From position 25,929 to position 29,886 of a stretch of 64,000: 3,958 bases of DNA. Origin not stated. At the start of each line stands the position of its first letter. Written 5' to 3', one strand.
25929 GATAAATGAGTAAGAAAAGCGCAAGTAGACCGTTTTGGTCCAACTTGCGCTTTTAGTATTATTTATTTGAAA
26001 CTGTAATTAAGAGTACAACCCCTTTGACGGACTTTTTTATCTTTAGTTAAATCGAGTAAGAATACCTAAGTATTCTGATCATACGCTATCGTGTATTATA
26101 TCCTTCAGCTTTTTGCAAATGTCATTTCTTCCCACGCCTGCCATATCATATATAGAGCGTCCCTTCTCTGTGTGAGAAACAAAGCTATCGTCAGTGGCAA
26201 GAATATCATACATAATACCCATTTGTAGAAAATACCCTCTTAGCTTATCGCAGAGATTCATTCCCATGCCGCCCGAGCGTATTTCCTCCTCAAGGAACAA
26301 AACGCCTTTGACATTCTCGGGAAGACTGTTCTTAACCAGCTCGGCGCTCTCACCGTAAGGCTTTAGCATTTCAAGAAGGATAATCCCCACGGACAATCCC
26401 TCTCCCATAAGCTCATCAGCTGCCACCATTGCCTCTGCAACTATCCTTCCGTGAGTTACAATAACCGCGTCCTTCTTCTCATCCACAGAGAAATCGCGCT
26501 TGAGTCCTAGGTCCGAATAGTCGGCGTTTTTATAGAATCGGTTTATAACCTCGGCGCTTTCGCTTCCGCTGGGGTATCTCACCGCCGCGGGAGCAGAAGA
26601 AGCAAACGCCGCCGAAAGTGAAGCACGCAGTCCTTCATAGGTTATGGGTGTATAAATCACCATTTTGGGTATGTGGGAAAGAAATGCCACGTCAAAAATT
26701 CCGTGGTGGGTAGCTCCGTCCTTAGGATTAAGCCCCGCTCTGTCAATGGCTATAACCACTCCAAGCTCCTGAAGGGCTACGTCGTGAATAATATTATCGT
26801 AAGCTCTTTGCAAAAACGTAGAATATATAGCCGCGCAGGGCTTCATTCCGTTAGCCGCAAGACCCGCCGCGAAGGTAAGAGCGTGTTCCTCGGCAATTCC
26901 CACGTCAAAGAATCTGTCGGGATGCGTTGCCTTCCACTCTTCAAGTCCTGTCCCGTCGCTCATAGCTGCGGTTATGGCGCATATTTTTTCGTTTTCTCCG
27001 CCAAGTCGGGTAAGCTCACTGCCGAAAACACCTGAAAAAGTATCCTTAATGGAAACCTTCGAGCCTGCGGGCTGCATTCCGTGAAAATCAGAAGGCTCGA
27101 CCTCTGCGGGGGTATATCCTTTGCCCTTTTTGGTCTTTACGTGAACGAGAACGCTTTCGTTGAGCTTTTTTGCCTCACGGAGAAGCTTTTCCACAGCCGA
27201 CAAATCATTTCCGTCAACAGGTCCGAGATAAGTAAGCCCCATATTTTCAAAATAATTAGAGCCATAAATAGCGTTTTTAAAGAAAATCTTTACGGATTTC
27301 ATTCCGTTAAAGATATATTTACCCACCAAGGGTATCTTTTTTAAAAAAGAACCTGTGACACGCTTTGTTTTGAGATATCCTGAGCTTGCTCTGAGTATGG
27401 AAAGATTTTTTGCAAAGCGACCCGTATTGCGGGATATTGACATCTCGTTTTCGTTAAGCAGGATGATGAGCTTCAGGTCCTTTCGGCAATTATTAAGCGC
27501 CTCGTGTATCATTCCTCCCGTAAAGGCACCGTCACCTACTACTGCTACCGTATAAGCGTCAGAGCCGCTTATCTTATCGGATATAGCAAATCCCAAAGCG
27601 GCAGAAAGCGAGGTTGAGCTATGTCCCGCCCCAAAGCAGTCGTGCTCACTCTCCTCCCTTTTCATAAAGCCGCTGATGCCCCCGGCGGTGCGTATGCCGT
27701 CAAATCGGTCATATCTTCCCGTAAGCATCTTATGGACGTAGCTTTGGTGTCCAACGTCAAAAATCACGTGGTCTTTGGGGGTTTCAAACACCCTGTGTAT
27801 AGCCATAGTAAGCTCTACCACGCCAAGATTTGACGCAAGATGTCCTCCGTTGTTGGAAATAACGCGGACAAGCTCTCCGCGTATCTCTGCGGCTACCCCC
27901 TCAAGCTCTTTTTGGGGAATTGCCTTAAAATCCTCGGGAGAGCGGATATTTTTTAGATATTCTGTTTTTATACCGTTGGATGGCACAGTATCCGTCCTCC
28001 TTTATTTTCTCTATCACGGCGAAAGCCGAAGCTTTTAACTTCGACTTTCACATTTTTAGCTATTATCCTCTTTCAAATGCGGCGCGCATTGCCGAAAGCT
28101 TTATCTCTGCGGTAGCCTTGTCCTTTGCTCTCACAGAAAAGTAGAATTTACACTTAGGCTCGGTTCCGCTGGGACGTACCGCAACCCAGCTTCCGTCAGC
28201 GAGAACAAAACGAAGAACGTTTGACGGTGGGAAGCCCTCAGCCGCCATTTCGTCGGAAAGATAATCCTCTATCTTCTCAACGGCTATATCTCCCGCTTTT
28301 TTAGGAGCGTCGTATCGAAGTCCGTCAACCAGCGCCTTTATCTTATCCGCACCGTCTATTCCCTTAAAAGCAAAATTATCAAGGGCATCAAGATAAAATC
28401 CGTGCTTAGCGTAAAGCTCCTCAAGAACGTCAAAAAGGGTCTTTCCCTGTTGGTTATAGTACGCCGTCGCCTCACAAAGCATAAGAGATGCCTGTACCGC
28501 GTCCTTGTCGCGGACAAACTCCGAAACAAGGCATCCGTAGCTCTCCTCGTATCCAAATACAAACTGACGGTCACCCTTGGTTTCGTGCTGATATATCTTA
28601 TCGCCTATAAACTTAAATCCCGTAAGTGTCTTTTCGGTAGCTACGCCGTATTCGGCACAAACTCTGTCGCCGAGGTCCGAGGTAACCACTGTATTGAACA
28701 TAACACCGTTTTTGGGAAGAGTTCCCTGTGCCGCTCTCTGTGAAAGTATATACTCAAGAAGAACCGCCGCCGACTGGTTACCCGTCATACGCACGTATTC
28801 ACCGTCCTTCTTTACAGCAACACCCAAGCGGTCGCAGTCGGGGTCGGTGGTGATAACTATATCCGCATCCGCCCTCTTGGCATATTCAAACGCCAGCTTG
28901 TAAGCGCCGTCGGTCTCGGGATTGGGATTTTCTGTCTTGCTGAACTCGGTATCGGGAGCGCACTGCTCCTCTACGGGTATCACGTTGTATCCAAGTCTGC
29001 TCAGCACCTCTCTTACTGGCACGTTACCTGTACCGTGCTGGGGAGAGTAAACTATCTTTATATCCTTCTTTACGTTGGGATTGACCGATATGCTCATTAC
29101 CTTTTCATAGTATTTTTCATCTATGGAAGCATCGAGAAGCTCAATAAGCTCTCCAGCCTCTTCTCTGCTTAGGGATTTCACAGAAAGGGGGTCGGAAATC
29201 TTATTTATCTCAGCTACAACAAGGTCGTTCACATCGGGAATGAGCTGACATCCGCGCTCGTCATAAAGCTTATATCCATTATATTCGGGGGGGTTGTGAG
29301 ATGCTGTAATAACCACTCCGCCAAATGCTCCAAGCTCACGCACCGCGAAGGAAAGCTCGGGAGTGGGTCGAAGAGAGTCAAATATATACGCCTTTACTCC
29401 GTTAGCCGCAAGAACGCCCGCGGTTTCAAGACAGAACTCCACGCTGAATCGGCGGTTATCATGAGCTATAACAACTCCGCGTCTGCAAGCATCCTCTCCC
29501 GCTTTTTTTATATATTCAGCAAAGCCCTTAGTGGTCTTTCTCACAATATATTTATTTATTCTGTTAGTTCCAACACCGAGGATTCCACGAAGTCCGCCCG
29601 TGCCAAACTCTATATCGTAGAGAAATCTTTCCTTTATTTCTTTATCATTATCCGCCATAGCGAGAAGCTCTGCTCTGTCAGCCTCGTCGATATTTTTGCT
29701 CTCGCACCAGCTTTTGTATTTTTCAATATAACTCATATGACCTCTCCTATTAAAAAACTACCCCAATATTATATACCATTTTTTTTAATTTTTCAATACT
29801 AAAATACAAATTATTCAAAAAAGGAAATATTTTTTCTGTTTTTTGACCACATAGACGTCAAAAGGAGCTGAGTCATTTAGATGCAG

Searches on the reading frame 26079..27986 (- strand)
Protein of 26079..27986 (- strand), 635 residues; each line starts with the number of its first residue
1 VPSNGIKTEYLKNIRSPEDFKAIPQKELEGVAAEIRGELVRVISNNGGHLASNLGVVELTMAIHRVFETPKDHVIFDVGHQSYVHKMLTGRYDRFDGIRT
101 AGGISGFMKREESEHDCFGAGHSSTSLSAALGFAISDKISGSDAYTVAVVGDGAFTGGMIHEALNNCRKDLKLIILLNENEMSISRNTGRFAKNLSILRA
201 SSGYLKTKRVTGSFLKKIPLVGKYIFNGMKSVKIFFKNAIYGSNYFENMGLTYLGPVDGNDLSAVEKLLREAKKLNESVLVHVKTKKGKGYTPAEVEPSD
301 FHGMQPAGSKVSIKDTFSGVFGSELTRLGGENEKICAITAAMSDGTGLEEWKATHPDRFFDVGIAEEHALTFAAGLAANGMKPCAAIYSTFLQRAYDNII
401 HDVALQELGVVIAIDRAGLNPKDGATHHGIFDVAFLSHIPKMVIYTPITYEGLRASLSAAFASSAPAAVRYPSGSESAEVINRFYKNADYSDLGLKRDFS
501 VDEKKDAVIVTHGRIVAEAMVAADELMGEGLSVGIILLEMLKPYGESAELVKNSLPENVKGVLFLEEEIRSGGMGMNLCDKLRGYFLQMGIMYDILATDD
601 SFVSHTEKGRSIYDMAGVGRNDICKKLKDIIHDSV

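Call 13: search_protein_families(library=ncbifam, proteins=[window:26079-27986:-], max_evalue=0.00001)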
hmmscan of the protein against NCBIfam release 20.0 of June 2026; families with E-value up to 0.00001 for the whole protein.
window:26079-27986:- (635 aa): 10 families
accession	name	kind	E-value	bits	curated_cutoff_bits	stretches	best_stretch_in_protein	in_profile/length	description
TIGR00204.1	dxs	equivalog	2.9e-178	594.2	465.95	1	12-628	2-612/616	1-deoxy-D-xylulose-5-phosphate synthase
NF003933.0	PRK05444.2-2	equivalog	1.8e-160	535.4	395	1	8-629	5-603/606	1-deoxy-D-xylulose-5-phosphate synthase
NF008968.0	PRK12315.1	subfamily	1.4e-122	409.9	510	2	10-227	3-216/582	1-deoxy-D-xylulose-5-phosphate synthase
NF004559.0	PRK05899.2-5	equivalog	1.7e-44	152.1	488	1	320-632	323-625/627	transketolase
NF004556.0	PRK05899.2-2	equivalog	1.1e-20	73.5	575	2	319-631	326-638/639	transketolase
TIGR00232.1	tktlase_bact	equivalog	3.1e-11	42.4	682.25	0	352-565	391-601/654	transketolase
TIGR03182.1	PDH_E1_alph_y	equivalog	1.7e-08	33.8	393.85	1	48-219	39-210/315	pyruvate dehydrogenase (acetyl-transferring) E1 component subunit alpha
NF004558.0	PRK05899.2-4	equivalog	1.2e-07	30.5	788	0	357-567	391-598/651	transketolase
TIGR03181.1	PDH_E1_alph_x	equivalog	1.8e-07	30.4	411.35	1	125-198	126-200/341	pyruvate dehydrogenase (acetyl-transferring) E1 component subunit alpha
NF006667.0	PRK09212.1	subfamily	1.8e-07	30.4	321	1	356-579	50-273/327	pyruvate dehydrogenase complex E1 component subunit beta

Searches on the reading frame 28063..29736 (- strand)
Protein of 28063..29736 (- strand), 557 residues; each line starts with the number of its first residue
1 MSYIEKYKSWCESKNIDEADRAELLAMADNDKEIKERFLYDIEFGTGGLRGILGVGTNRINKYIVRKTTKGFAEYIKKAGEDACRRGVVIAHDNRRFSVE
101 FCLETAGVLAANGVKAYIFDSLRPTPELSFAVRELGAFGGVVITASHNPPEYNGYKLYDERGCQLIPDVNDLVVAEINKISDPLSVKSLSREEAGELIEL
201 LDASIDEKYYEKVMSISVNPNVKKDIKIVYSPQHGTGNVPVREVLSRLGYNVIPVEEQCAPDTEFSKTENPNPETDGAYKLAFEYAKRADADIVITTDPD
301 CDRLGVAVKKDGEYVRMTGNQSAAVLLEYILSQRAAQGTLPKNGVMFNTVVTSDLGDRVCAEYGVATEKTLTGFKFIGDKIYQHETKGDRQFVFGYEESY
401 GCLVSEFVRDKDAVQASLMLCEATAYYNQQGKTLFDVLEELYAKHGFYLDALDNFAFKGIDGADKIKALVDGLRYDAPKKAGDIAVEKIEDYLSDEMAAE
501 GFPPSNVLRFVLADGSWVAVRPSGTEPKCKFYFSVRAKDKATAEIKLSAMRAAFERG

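Call 13: search_protein_families(library=ncbifam, proteins=[window:28063-29736:-], max_evalue=0.00001)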
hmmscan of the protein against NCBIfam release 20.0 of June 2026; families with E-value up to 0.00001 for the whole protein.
window:28063-29736:- (557 aa): 7 families
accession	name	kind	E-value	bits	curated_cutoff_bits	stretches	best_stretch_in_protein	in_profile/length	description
TIGR03990.1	Arch_GlmM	equivalog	9.1e-53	179.7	439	1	44-443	4-367/444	phosphoglucosamine mutase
TIGR01455.1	glmM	equivalog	3.4e-28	98.5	447.55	1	44-442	1-365/442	phosphoglucosamine mutase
TIGR01132.1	pgm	equivalog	1.4e-25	89.7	778.05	1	39-546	37-534/546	phosphoglucomutase (alpha-D-glucose-1,6-bisphosphate-dependent)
NF007088.0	PRK09542.1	equivalog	1.9e-20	73.3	618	1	53-424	18-355/456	phosphomannomutase/phosphoglucomutase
NF005737.0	PRK07564.1-1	equivalog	1.8e-18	66.5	378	1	43-528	15-491/543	alpha-D-glucose phosphate-specific phosphoglucomutase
NF046027.1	PhglucPhmanMutPgmG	equivalog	3.4e-16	59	600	1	49-336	15-275/460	phosphoglucomutase/phosphomannomutase PgmG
NF011943.0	PRK15414.1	subfamily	6.6e-12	45.2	801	1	58-369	18-315/456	phosphomannomutase CpsG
